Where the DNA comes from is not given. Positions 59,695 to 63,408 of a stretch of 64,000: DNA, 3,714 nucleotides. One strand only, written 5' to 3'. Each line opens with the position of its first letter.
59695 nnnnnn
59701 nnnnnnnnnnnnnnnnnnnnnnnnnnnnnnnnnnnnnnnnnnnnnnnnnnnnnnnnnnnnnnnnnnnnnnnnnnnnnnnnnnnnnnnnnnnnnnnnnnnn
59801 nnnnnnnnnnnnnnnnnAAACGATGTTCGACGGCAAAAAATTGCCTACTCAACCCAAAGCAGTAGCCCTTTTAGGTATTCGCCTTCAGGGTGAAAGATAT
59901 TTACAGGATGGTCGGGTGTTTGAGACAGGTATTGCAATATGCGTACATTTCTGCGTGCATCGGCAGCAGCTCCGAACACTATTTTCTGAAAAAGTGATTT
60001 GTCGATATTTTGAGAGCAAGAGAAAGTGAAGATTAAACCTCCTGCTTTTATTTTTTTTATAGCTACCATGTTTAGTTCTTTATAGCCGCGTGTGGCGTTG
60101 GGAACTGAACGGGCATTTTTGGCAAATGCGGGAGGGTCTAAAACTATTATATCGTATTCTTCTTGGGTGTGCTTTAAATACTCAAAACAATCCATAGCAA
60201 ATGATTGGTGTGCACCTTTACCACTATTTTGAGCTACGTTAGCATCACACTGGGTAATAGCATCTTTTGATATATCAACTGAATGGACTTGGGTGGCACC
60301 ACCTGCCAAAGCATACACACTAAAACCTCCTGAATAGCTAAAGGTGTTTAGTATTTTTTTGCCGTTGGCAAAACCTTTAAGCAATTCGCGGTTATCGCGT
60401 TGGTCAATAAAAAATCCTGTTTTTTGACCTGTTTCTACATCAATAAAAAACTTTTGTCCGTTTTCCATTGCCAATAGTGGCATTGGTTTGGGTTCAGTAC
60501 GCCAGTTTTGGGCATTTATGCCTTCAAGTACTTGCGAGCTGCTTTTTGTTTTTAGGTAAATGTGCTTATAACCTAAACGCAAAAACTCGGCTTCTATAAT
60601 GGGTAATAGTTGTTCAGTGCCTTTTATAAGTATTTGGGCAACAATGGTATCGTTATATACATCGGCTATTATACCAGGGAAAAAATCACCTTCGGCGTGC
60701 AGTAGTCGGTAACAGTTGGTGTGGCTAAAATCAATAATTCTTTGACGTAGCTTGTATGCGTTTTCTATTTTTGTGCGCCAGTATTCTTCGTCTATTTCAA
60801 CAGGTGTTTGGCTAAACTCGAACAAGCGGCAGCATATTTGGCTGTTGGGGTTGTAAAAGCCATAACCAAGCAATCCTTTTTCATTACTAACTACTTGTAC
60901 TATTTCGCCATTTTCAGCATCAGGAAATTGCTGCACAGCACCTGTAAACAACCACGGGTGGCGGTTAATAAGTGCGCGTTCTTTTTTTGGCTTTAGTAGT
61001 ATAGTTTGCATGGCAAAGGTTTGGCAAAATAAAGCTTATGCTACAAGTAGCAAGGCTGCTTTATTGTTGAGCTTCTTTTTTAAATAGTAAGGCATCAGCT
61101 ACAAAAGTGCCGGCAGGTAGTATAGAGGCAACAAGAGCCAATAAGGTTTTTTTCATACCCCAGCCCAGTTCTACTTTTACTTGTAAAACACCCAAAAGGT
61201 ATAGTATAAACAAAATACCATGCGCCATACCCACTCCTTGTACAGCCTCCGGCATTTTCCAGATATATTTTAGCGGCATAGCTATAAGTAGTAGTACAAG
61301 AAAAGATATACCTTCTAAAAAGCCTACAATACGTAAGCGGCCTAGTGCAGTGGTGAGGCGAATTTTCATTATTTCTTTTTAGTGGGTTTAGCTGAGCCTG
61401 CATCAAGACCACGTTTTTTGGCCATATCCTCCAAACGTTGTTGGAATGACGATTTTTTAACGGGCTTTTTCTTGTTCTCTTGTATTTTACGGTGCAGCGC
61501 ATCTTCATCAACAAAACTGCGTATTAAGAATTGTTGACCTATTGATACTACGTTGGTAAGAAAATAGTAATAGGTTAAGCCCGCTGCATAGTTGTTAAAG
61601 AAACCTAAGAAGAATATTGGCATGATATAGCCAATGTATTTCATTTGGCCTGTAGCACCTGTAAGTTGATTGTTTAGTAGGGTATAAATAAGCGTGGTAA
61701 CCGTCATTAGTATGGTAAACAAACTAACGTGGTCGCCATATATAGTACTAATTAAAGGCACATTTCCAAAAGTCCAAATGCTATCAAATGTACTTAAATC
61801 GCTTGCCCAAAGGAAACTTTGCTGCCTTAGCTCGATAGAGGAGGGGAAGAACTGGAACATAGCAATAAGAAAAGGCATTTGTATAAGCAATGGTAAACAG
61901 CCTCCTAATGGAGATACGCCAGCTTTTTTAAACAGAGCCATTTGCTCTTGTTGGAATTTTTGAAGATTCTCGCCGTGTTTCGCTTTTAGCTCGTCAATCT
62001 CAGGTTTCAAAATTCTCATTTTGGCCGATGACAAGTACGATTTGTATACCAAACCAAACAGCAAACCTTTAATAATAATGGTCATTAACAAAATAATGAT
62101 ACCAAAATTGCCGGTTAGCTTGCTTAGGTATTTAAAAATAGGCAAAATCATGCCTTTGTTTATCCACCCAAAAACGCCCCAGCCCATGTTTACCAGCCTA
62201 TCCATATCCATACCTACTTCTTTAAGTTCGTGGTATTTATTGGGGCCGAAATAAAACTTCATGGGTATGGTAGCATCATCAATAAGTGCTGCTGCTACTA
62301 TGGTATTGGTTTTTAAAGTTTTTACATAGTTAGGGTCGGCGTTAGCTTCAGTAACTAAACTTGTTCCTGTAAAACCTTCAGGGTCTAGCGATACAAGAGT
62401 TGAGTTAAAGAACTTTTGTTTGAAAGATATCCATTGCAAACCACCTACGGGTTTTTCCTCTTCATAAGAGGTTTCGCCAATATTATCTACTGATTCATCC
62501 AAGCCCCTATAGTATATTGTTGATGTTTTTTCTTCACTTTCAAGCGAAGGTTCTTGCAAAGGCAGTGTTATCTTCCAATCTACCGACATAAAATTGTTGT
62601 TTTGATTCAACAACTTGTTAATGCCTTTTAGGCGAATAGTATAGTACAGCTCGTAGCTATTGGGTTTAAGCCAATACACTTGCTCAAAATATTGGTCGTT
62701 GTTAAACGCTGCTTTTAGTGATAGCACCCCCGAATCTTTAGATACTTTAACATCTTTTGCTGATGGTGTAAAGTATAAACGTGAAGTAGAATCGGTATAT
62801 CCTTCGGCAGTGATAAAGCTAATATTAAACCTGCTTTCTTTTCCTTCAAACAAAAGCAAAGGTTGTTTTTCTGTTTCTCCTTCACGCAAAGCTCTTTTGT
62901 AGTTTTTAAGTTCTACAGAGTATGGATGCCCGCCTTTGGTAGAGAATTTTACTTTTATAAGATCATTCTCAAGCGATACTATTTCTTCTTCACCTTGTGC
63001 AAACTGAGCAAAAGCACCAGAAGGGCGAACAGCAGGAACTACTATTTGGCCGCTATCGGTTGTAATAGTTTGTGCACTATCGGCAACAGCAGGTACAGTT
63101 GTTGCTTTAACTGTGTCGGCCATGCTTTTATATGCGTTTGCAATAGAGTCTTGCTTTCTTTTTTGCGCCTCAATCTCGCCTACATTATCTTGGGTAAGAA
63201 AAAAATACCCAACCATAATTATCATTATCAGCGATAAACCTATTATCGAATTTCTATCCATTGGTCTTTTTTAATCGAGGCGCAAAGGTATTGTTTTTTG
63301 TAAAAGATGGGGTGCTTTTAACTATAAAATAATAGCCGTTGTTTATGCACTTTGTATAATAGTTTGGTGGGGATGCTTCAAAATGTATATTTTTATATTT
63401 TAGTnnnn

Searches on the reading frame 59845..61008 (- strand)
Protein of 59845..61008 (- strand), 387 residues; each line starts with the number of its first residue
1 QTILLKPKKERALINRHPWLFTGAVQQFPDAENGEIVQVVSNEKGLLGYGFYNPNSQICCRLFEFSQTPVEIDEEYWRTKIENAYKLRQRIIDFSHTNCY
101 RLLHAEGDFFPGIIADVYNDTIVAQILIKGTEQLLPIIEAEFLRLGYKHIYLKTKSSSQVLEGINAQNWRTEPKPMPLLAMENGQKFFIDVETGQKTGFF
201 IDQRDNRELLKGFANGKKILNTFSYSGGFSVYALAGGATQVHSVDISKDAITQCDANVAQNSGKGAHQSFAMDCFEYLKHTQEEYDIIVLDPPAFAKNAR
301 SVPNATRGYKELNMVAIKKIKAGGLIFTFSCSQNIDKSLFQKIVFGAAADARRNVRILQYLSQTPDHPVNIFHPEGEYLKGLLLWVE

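Call 33: search_protein_families(library=pfam, proteins=[window:59845-61008:-])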
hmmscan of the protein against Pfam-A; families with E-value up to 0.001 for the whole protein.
window:59845-61008:- (387 aa): 5 families
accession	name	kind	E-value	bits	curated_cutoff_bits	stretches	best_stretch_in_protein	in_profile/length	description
PF10672.15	Methyltrans_SAM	-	1.1e-21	77.8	27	1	179-314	87-222/286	S-adenosylmethionine-dependent methyltransferase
PF17785.7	PUA_3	-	2.7e-19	69.2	22.6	1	3-64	1-63/64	PUA-like domain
PF03602.21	Cons_hypoth95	-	5.6e-10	39.6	24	1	211-299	37-127/182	Conserved hypothetical protein 95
PF05175.20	MTS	-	6.2e-05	23.1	23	1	236-299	53-113/170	Methyltransferase small domain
PF01564.23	Spermine_synth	-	0.00057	19.9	22.9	1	240-343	44-145/186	Spermine/spermidine synthase domain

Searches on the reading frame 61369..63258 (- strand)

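Call 33: search_protein_families(library=pfam, proteins=[window:61369-63258:-])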
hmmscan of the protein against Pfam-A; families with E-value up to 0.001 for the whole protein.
window:61369-63258:- (629 aa): 2 families
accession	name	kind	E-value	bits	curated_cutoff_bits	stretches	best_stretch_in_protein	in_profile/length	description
PF02096.25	60KD_IMP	-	1.3e-50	172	35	1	385-580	1-162/163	60Kd inner membrane protein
PF14849.12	YidC_periplas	-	3e-26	93.4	24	1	94-371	2-281/283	YidC periplasmic domain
